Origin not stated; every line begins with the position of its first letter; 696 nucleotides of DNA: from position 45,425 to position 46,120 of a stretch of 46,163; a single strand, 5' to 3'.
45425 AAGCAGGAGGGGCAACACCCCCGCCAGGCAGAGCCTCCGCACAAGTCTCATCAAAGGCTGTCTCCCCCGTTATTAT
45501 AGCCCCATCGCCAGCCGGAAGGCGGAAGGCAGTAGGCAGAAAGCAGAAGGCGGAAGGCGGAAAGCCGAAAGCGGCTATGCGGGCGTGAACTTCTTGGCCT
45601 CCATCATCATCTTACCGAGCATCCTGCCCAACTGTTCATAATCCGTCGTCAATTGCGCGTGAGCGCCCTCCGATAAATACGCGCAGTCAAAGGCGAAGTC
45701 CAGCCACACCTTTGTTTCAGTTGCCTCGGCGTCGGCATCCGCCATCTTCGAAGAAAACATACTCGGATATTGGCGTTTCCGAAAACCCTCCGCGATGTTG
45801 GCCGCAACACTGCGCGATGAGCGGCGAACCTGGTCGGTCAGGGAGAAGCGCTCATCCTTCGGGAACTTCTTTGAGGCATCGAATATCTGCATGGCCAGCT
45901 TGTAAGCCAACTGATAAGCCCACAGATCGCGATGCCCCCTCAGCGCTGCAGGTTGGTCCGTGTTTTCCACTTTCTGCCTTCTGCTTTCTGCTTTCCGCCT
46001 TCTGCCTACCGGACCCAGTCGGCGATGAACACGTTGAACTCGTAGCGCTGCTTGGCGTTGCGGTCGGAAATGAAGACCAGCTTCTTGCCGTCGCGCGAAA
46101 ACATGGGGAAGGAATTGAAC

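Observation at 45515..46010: Complete four-helix-bundle (23S rRNA IVS-protein family) gene forms the loop of a heptamer-repeat stem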

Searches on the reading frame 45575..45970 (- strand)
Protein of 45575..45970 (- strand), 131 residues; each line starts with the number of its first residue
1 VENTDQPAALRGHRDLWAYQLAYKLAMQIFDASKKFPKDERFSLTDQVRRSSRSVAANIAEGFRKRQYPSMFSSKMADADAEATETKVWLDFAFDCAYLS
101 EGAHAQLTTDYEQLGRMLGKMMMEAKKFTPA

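Call 5: search_protein_families(library=pfam, proteins=[window:45575-45970:-], max_evalue=0.01)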
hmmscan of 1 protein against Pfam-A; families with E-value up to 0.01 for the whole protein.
window:45575-45970:- (131 aa): 2 families
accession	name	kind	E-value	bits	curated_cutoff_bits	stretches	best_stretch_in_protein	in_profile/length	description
PF05635.17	23S_rRNA_IVP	-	1.2e-30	106.3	33.8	1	14-119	1-105/106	23S rRNA-intervening sequence protein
PF22296.2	bAvd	-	1.4e-09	38.9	40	1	23-122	8-104/107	bAvd-like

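Call 6: search_protein_families(library=ncbifam, proteins=[window:45575-45970:-], max_evalue=0.01)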
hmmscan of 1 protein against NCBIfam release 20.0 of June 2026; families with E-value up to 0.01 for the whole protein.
window:45575-45970:- (131 aa): 4 families
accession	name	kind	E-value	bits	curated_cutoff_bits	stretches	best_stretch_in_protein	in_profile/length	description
TIGR02436.1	TIGR02436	subfamily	4e-28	97.8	24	1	19-123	2-106/109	four helix bundle protein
NF008911.0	PRK12275.1-2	subfamily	5.4e-16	59.2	137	1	11-123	2-113/118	hypothetical protein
NF008912.0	PRK12275.1-6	subfamily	5.1e-11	42.6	124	1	15-126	5-112/117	hypothetical protein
NF033474.1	DivGenRetAVD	equivalog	3.3e-10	40.2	80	1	20-121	5-102/104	diversity-generating retroelement protein Avd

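Call 14: find_encoding_contigs(protein=window:45575-45970:-, flank=10000, max_places=6)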
Protein window:45575-45970:- (131 aa): no gene with exactly this product is on record in the collection.

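Call 15: find_homologous_proteins(query=window:45575-45970:-, max_evalue=0.00001)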
Query window:45575-45970:- (131 aa): 3412 proteins with E <= 0.00001 among 3415 candidates; the best 120 are listed.
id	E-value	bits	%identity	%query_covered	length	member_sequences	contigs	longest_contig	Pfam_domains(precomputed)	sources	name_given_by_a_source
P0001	2.6e-76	272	97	100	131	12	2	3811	PF22296.3,PF05635.18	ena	-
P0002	3.6e-59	216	80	93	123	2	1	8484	PF22296.3,PF05635.18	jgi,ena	-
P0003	3.8e-55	203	75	93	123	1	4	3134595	PF22296.3,PF05635.18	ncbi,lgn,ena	-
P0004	5.1e-55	203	75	93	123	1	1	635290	PF22296.3,PF05635.18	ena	-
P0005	1.9e-54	201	75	93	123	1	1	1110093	PF22296.3,PF05635.18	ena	-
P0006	8.6e-54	199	73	92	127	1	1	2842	PF22296.3,PF05635.18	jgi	jgi:four helix bundle protein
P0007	1.3e-53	198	74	92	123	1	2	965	PF22296.3,PF05635.18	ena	-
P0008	1.3e-53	198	74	94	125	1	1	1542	PF22296.3,PF05635.18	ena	-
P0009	2.5e-53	197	74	92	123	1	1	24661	PF22296.3,PF05635.18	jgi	-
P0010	3.6e-53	197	74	92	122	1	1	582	PF22296.3,PF05635.18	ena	-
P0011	7.3e-53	196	74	93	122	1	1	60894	PF22296.3,PF05635.18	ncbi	-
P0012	9.5e-53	195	75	92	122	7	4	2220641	PF22296.3,PF05635.18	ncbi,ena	-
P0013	2.0e-52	194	73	92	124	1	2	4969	PF22296.3,PF05635.18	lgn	-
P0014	2.0e-52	194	74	92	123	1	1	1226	PF22296.3,PF05635.18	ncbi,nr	ncbi:MAG: four helix bundle protein [Chloroflexota bacterium]|nr:four helix bundle protein [Chlorofl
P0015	2.4e-52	194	74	92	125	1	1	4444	PF22296.3,PF05635.18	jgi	jgi:four helix bundle protein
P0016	2.6e-52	194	70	94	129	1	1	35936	PF22296.3,PF05635.18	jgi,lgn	-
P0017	3.2e-52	194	73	93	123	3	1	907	PF22296.3,PF05635.18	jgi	-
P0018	4.7e-52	193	72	93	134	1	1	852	PF22296.3,PF05635.18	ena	-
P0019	7.4e-52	193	74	92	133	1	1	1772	PF22296.3,PF05635.18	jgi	jgi:four helix bundle protein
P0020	7.6e-52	193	73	92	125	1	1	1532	PF22296.3,PF05635.18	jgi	jgi:four helix bundle protein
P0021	1.1e-51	192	70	92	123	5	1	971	PF22296.3,PF05635.18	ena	-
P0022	1.7e-51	191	71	92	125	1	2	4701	PF22296.3,PF05635.18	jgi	jgi:four helix bundle protein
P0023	1.7e-51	191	73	93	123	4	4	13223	PF22296.3,PF05635.18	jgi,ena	-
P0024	2.1e-51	191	73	92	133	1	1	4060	PF22296.3,PF05635.18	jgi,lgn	jgi:four helix bundle protein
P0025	2.4e-51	191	73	92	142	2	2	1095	PF22296.3,PF05635.18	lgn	-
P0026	2.4e-51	191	73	92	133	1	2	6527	PF22296.3,PF05635.18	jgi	jgi:four helix bundle protein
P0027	2.5e-51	191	72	92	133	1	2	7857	PF22296.3,PF05635.18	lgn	-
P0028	3.4e-51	190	71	93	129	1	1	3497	PF22296.3,PF05635.18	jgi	jgi:four helix bundle protein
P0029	3.7e-51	190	70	92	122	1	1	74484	PF22296.3,PF05635.18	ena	-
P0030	3.8e-51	190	74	92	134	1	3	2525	PF22296.3,PF05635.18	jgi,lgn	-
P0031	3.8e-51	190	72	92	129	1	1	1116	PF22296.3,PF05635.18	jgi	jgi:four helix bundle protein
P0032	4.0e-51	190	72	92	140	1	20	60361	PF22296.3,PF05635.18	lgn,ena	-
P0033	4.0e-51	190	72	92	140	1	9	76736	PF22296.3,PF05635.18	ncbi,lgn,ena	-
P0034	4.3e-51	190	70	93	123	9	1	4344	PF22296.3,PF05635.18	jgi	-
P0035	4.7e-51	190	71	93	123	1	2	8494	PF22296.3,PF05635.18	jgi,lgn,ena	-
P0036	4.9e-51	190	72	93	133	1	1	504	PF22296.3,PF05635.18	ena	-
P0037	5.6e-51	190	71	92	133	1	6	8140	PF22296.3,PF05635.18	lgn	-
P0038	6.0e-51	190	73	92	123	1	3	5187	PF22296.3,PF05635.18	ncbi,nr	ncbi:MAG: four helix bundle protein [Acidobacteria bacterium]|nr:four helix bundle protein [Acidobac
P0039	7.0e-51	189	73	92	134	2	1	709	PF22296.3,PF05635.18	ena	-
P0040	7.2e-51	189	73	91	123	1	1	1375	PF22296.3,PF05635.18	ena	-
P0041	8.0e-51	189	67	98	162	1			PF22296.3,PF05635.18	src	-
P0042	8.2e-51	189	72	92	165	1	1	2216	PF22296.3,PF05635.18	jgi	jgi:four helix bundle protein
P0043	8.3e-51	189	68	96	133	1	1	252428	PF22296.3,PF05635.18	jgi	jgi:four helix bundle protein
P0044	8.3e-51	189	72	94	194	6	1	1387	PF22296.3,PF05635.18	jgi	jgi:four helix bundle protein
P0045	8.5e-51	189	73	92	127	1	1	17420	PF22296.3,PF05635.18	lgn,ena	-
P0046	9.0e-51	189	71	92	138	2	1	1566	PF22296.3,PF05635.18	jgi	jgi:four helix bundle protein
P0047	9.3e-51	189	72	92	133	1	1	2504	PF22296.3,PF05635.18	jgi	-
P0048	9.6e-51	189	71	93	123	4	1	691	PF22296.3,PF05635.18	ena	-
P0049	9.8e-51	189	72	92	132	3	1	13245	PF22296.3,PF05635.18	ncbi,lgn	-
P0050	1.0e-50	189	73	92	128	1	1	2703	PF22296.3,PF05635.18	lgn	-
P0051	1.1e-50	189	72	93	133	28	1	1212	PF22296.3,PF05635.18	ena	-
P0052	1.1e-50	189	72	92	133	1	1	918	PF22296.3,PF05635.18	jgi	jgi:four helix bundle protein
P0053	1.2e-50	189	71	92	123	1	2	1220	PF22296.3,PF05635.18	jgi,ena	jgi:four helix bundle protein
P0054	1.2e-50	189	69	97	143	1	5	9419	PF22296.3,PF05635.18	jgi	jgi:four helix bundle protein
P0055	1.2e-50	189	72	92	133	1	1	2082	PF22296.3,PF05635.18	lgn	-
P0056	1.2e-50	189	71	93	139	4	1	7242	PF22296.3,PF05635.18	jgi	jgi:four helix bundle protein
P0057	1.2e-50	189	70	93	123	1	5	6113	PF22296.3,PF05635.18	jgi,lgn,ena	-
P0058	1.3e-50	189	71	93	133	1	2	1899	PF22296.3,PF05635.18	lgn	-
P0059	1.4e-50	189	72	93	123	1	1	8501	PF22296.3,PF05635.18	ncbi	-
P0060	1.4e-50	188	70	92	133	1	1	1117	PF22296.3,PF05635.18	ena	-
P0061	1.5e-50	188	70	92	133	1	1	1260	PF22296.3,PF05635.18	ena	-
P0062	1.5e-50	188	72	92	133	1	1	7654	PF22296.3,PF05635.18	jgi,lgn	-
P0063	1.5e-50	188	73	92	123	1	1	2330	PF22296.3,PF05635.18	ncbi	-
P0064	1.6e-50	188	70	93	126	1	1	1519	PF22296.3,PF05635.18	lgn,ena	-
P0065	1.7e-50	188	72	92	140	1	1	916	PF22296.3,PF05635.18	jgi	-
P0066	1.8e-50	188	69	93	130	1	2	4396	PF22296.3,PF05635.18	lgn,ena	-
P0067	1.8e-50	188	72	94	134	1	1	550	PF22296.3,PF05635.18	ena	-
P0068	1.8e-50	188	71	92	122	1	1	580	PF22296.3,PF05635.18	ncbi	-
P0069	1.9e-50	188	71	92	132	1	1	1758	PF22296.3,PF05635.18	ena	-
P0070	2.0e-50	188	71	92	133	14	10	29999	PF22296.3,PF05635.18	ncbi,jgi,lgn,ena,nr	ncbi:MAG TPA: four helix bundle protein [Anaerolineales bacterium]|nr:four helix bundle protein [Ana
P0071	2.1e-50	188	71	92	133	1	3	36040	PF22296.3,PF05635.18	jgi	jgi:four helix bundle protein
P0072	2.2e-50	188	70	93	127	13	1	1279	PF22296.3,PF05635.18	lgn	-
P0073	2.2e-50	188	73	92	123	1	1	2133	PF22296.3,PF05635.18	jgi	jgi:four helix bundle protein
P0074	2.2e-50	188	70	93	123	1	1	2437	PF22296.3,PF05635.18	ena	-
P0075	2.3e-50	188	71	92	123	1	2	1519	PF22296.3,PF05635.18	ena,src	-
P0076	2.6e-50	188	71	92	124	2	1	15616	PF22296.3,PF05635.18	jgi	jgi:four helix bundle protein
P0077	2.6e-50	188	71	92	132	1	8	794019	PF22296.3,PF05635.18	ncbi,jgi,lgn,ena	-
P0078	2.9e-50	187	72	92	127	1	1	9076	PF22296.3,PF05635.18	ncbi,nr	ncbi:MAG: four helix bundle protein [Chloroflexi bacterium]|nr:four helix bundle protein [Chloroflex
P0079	3.1e-50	187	71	92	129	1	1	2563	PF22296.3,PF05635.18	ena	-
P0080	3.2e-50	187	70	92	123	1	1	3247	PF22296.3,PF05635.18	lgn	-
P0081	3.3e-50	187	70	92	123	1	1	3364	PF22296.3,PF05635.18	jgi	jgi:four helix bundle protein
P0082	3.4e-50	187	71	92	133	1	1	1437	PF22296.3,PF05635.18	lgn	-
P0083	3.5e-50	187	70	93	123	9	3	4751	PF22296.3,PF05635.18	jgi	jgi:four helix bundle protein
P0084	3.5e-50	187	70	93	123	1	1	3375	PF22296.3,PF05635.18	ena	-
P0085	3.6e-50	187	69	98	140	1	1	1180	PF22296.3,PF05635.18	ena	-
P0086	3.7e-50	187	70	92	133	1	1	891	PF22296.3,PF05635.18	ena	-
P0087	3.7e-50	187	69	98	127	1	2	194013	PF22296.3,PF05635.18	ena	-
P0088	3.9e-50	187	71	91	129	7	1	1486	PF22296.3,PF05635.18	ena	-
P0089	3.9e-50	187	71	92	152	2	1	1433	PF22296.3,PF05635.18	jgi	jgi:four helix bundle protein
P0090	4.0e-50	187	71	93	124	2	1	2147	PF22296.3,PF05635.18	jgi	jgi:four helix bundle protein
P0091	4.1e-50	187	70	95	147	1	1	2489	PF22296.3,PF05635.18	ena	-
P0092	4.4e-50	187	70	92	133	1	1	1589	PF22296.3,PF05635.18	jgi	-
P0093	4.5e-50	187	70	93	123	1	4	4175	PF22296.3,PF05635.18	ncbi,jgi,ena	-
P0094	4.6e-50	187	70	92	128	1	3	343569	PF22296.3,PF05635.18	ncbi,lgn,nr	ncbi:MAG: four helix bundle protein [Anaerolineales bacterium]|nr:four helix bundle protein [Anaerol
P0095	4.6e-50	187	70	93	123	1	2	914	PF22296.3,PF05635.18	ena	-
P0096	4.9e-50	187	71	92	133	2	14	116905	PF22296.3,PF05635.18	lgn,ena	-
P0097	4.9e-50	187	71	91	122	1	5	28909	PF22296.3,PF05635.18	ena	-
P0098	5.5e-50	187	73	92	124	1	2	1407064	PF22296.3,PF05635.18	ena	-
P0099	5.6e-50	187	71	92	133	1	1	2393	PF22296.3,PF05635.18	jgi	jgi:four helix bundle protein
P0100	5.6e-50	187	72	92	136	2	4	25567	PF22296.3,PF05635.18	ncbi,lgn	-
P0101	5.7e-50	187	70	92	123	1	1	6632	PF22296.3,PF05635.18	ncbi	ncbi:MAG: four helix bundle protein [Pyrinomonadaceae bacterium]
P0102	5.8e-50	186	71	92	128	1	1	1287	PF22296.3,PF05635.18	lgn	-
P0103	5.9e-50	186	69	92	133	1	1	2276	PF22296.3,PF05635.18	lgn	-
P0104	6.0e-50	186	71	91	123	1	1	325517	PF22296.3,PF05635.18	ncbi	-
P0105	6.2e-50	186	69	92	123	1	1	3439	PF22296.3,PF05635.18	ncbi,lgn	ncbi:MAG: four helix bundle protein [Pyrinomonadaceae bacterium]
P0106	6.2e-50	186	71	92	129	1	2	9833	PF22296.3,PF05635.18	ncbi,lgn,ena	-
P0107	6.2e-50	186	70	92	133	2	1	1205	PF22296.3,PF05635.18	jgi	jgi:four helix bundle protein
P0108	6.2e-50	186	70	93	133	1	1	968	PF22296.3,PF05635.18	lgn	-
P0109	6.4e-50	186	70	93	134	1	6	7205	PF22296.3,PF05635.18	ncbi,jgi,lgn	jgi:four helix bundle protein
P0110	6.5e-50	186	68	94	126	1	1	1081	PF22296.3,PF05635.18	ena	-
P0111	6.5e-50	186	70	92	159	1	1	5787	PF22296.3,PF05635.18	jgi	-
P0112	6.6e-50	186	73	92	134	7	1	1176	PF22296.3,PF05635.18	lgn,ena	-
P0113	7.0e-50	186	69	92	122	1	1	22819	PF22296.3,PF05635.18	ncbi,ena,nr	ncbi:MAG TPA: four helix bundle protein [Blastocatellia bacterium]|nr:four helix bundle protein [Bla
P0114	7.2e-50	186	71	93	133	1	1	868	PF22296.3,PF05635.18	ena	-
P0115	7.3e-50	186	71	91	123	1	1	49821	PF22296.3,PF05635.18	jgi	-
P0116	7.4e-50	186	71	92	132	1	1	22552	PF22296.3,PF05635.18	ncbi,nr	ncbi:MAG: four helix bundle protein [Anaerolineales bacterium]|nr:four helix bundle protein [Anaerol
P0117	8.1e-50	186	70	92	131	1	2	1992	PF22296.3,PF05635.18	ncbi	-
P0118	8.1e-50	186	70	92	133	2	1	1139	PF22296.3,PF05635.18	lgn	-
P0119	8.2e-50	186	71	92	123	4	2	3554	PF22296.3,PF05635.18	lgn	-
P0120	8.3e-50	186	69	92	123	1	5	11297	PF22296.3,PF05635.18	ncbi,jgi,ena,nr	ncbi:MAG: four helix bundle protein [Pyrinomonadaceae bacterium]|nr:four helix bundle protein [Pyrin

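Call 17: find_related_loci(query=A1, collection=genome_contigs, flank=3000)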
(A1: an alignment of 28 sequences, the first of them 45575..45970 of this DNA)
Query A1 (131 aa) in genome_contigs; peptide patterns used: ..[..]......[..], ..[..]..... (x = any residue, [..] = any of these).
600 stretches matched a pattern (row limit reached: there are more); 595 encode a relative of the query (tblastn E <= 1e-3); the best 80 are kept; 80 distinct loci.
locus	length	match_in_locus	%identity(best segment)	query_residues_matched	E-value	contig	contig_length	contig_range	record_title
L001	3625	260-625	72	10-131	1e-58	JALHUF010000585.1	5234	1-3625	MAG: Terriglobia bacterium isolate PFL43 seq_4108352, whole genome shotgun sequence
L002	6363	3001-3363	71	10-130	2e-57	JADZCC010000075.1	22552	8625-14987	MAG: Anaerolineales bacterium isolate SJ708 c_000000959273, whole genome shotgun sequence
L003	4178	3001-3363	70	10-130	3e-57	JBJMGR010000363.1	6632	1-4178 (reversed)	MAG: Pyrinomonadaceae bacterium isolate H3_18_all_fractions_metab_conc_6_64_56 k255_5788563, whole genome shotgun sequen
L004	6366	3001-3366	65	9-130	6e-56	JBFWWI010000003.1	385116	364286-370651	MAG: Pyrinomonadaceae bacterium isolate CA_2019_TPBS_113 NODE_181_length_385116_cov_42.612007_TPBS, whole genome shotgun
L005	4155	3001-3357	70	10-128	6e-55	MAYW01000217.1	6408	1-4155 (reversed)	MAG: Candidatus Scalindua rubra isolate BSI-1 SCARUB_contig000217, whole genome shotgun sequence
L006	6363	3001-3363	68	10-130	4e-54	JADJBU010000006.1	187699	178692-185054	MAG: Candidatus Villigracilis adiacens isolate Aved_BAT3C.518 tig00017070-10-1859480, whole genome shotgun sequence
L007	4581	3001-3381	65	5-131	7e-54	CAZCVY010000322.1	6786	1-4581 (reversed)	MAG TPA_asm: uncultured Acidobacteriota bacterium isolate binchicken_co3_110 genome assembly, contig: NODE_36775_length_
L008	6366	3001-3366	66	9-130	2e-53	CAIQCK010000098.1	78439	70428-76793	uncultured bacterium isolate AM-2014_bin-0333 genome assembly, contig: bin-0333:098/126, whole genome shotgun sequence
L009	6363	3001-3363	63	10-130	4e-53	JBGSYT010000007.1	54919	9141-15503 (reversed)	MAG: Pyrinomonadaceae bacterium isolate JTS-RE97 k141_10959744, whole genome shotgun sequence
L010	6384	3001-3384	61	4-131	1e-52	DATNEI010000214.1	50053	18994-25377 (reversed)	MAG TPA_asm: Pyrinomonadaceae bacterium isolate SMAG_U11264 k141_3131026, whole genome shotgun sequence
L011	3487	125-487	64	10-130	9e-53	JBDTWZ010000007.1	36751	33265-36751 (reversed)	MAG: Acidobacteriota bacterium isolate cluster4_bin.104 NODE_1318_length_36751_cov_7.067446, whole genome shotgun sequen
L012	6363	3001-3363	66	11-131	3e-52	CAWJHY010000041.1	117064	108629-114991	MAG: uncultured Acidobacteriota bacterium isolate MFD03323.bin.2.41 genome assembly, contig: contig_36711, whole genome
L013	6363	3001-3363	61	10-130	8e-52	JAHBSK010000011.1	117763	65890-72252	MAG: Acidobacteria bacterium isolate ACE_ACI6 ACI6_11, whole genome shotgun sequence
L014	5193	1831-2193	63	10-130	3e-50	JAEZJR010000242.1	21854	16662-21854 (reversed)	MAG: Acidobacteria bacterium isolate OH_CDB_243 k127_1513038, whole genome shotgun sequence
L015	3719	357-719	60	10-130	1e-49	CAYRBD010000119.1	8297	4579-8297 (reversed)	MAG TPA_asm: uncultured Chitinophagaceae bacterium isolate SRP187154_co1_376 genome assembly, contig: NODE_12746_length_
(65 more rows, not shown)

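Call 40: find_encoding_contigs(protein=P0001, flank=3500, max_places=3)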
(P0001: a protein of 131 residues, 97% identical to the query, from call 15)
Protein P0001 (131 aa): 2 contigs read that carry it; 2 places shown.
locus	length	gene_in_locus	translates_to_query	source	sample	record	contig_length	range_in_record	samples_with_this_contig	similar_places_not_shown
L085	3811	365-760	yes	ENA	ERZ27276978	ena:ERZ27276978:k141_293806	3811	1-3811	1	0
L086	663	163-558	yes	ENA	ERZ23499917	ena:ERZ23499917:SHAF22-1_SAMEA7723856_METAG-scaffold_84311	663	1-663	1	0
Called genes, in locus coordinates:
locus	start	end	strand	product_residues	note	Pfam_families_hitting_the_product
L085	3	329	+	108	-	?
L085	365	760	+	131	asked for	PF05635:23S_rRNA_IVP, PF22296:bAvd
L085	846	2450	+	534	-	PF14559:TPR_19 (faint), PF14561:TPR_20 (faint), PF21033:RMD1-3 (faint), PF23914:TPR_CcmH_CycH (faint), PF00515:TPR_1 (faint), PF07719:TPR_2 (faint), PF12895:ANAPC3 (weak), PF13181:TPR_8 (faint), +10 more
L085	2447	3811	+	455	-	?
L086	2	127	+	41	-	?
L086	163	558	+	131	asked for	PF05635:23S_rRNA_IVP, PF22296:bAvd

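Call 42: find_encoding_contigs(protein=P0002, flank=3500, max_places=2)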
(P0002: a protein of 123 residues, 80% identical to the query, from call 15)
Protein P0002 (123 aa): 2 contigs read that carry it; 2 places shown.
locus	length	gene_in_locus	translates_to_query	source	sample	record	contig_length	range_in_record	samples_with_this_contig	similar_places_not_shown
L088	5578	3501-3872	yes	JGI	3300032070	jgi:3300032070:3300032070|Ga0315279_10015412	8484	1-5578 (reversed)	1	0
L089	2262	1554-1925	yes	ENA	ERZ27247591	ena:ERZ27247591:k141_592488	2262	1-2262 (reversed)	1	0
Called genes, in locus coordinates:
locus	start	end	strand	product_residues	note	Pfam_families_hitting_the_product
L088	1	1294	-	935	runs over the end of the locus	PF08448:PAS_4, PF00989:PAS, PF08448:PAS_4, PF13188:PAS_8, PF00989:PAS, PF08448:PAS_4, PF13426:PAS_9, PF13426:PAS_9, +7 more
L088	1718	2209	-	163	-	PF00881:Nitroreductase, PF14512:TM1586_NiRdase (weak), PF00881:Nitroreductase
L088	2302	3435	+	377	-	PF10509:GalKase_gal_bdg, PF00288:GHMP_kinases_N, PF08544:GHMP_kinases_C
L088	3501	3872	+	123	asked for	PF05635:23S_rRNA_IVP, PF22296:bAvd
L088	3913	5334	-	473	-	PF13378:MR_MLE_C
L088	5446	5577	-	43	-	?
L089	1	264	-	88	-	?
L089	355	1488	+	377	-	PF10509:GalKase_gal_bdg, PF00288:GHMP_kinases_N, PF08544:GHMP_kinases_C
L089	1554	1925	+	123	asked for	PF05635:23S_rRNA_IVP, PF22296:bAvd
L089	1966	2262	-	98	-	?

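Call 47: search_solved_structures(query=window:45575-45970:-, max_evalue=0.001)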
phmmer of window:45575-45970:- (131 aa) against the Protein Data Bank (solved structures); distinct sequences matched with E-value up to 0.001: 2.
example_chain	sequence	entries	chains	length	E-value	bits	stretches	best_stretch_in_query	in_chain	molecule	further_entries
2gsc_A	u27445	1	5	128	2.7e-08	37.5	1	6-86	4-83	Putative uncharacterized protein XCC0516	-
2rld_A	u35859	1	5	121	2.7e-06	31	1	25-122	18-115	Uncharacterized protein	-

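Call 53: find_related_loci(query=A1, collection=viral_contigs, flank=2500)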
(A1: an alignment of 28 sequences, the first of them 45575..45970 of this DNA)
Query A1 (131 aa) in viral_contigs; peptide patterns used: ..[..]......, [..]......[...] (x = any residue, [..] = any of these).
21 stretches matched a pattern, but none encodes a relative of the query by tblastn (E <= 1e-3).

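Call 73: search_protein_families(library=padloc, proteins=[window:45575-45970:-], max_evalue=0.01)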
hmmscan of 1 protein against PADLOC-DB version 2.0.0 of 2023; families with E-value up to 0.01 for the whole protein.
window:45575-45970:- (131 aa): 0 families

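Call 74: search_protein_families(library=phrogs, proteins=[window:45575-45970:-], max_evalue=0.001)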
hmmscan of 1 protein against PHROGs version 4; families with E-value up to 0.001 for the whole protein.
window:45575-45970:- (131 aa): 1 family
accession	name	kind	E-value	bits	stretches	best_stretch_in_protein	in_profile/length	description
phrog_3206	-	DNA, RNA and nucleotide metabolism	3.6e-14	53.6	1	9-120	9-119/154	Avd protein of DGR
